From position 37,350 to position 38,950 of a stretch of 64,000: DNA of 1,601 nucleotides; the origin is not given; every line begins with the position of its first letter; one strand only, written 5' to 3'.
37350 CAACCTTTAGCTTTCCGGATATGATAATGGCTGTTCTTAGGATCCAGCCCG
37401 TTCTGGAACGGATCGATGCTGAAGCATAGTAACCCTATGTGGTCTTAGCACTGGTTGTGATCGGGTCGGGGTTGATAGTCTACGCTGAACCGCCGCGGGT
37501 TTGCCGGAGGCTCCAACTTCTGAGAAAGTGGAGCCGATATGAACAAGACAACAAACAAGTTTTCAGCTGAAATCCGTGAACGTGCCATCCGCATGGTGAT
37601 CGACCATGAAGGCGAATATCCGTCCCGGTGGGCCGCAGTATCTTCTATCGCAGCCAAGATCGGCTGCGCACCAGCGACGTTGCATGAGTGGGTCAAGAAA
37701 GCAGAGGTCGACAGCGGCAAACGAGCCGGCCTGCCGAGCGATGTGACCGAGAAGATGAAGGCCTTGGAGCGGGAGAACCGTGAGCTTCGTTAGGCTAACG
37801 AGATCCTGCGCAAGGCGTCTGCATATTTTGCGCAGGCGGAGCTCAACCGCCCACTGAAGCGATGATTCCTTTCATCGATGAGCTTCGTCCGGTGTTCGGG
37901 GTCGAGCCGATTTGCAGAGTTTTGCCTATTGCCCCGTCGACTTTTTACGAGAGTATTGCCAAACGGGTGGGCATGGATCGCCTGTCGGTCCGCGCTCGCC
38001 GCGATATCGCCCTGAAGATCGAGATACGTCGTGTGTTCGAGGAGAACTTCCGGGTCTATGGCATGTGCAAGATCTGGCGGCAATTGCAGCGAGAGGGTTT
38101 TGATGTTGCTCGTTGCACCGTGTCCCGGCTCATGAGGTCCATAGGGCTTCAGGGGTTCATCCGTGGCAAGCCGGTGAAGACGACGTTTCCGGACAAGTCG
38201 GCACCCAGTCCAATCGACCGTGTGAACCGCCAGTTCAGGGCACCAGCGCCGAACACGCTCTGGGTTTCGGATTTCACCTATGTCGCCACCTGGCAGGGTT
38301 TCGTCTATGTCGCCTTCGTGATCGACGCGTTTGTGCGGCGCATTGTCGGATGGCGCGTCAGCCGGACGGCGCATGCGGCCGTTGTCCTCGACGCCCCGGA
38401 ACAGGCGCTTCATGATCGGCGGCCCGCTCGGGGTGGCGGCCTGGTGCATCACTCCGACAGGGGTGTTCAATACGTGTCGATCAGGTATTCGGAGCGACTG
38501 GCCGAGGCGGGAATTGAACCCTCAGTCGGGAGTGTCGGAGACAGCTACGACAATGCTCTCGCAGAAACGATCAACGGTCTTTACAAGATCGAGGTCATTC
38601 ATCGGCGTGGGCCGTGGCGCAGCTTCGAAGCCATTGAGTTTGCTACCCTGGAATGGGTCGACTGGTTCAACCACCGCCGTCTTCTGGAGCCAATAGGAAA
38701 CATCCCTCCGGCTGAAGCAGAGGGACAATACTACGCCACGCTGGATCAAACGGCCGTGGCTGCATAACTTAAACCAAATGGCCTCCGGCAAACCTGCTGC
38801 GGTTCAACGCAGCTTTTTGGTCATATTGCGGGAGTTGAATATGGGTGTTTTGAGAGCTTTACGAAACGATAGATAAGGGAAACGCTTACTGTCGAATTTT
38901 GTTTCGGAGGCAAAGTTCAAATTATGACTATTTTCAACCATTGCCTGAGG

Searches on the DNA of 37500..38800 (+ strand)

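Call 59: search_dna_similar(query=window:37500-38800:+, collection=plasmids, mode=near, max_rows=10)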
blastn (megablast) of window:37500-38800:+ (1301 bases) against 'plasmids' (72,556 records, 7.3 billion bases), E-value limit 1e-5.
Records with a match: 130; places in all: 169; records where one place covers at least 80% of the query: 58.
Best place of each record, by identity: 95-99% 6; 90-95% 1; 80-90% 80; 60-80% 43.
By first word of the organism name: Rhizobium 46; Agrobacterium 27; Bradyrhizobium 20; Sinorhizobium 16; Azospirillum 5; Shinella 4; Neorhizobium 2; Pseudorhizobium 1; arsenite-oxidising 1; Jiella 1; and 7 more.
By predicted mobility (MOB-suite, as given by PLSDB): conjugative 89; non-mobilizable 22; mobilizable 19.
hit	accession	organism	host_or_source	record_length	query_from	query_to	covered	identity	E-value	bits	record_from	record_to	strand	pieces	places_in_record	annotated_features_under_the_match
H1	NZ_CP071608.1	Rhizobium binae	lentil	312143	1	1295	100%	82.1%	0e+0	1101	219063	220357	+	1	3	IS3 family transposase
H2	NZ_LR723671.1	Pseudorhizobium flavum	Paddy soil under the long-term ...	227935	1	1295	100%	82.0%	0e+0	1101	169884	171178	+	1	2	IS3 family transposase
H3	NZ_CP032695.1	Rhizobium jaguaris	Calliandra grandiflora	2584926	1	1295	100%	81.8%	0e+0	1085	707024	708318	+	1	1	none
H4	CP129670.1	Agrobacterium tumefaciens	Metal working fluids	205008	1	1301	100%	81.3%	0e+0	1051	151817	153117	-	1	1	IS3 family transposase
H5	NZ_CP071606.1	Rhizobium binae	lentil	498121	1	1295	100%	81.5%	0e+0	1055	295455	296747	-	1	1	none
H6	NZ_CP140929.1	Sinorhizobium medicae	Medicago lupulina,whole organism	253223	1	1295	100%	81.4%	0e+0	1051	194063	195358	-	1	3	none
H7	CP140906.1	Sinorhizobium medicae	Medicago lupulina,whole organism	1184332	1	1295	100%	81.4%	0e+0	1051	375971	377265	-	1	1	IS3 family transposase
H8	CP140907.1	Sinorhizobium medicae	Medicago lupulina,whole organism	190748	1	1295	100%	81.4%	0e+0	1051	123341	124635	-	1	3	IS3 family transposase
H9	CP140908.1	Sinorhizobium medicae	Medicago lupulina,whole organism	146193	1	1295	100%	81.4%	0e+0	1051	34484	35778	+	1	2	IS3 family transposase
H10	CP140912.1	Sinorhizobium medicae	Medicago lupulina,whole organism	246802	1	1295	100%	81.4%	0e+0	1051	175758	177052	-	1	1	IS3 family transposase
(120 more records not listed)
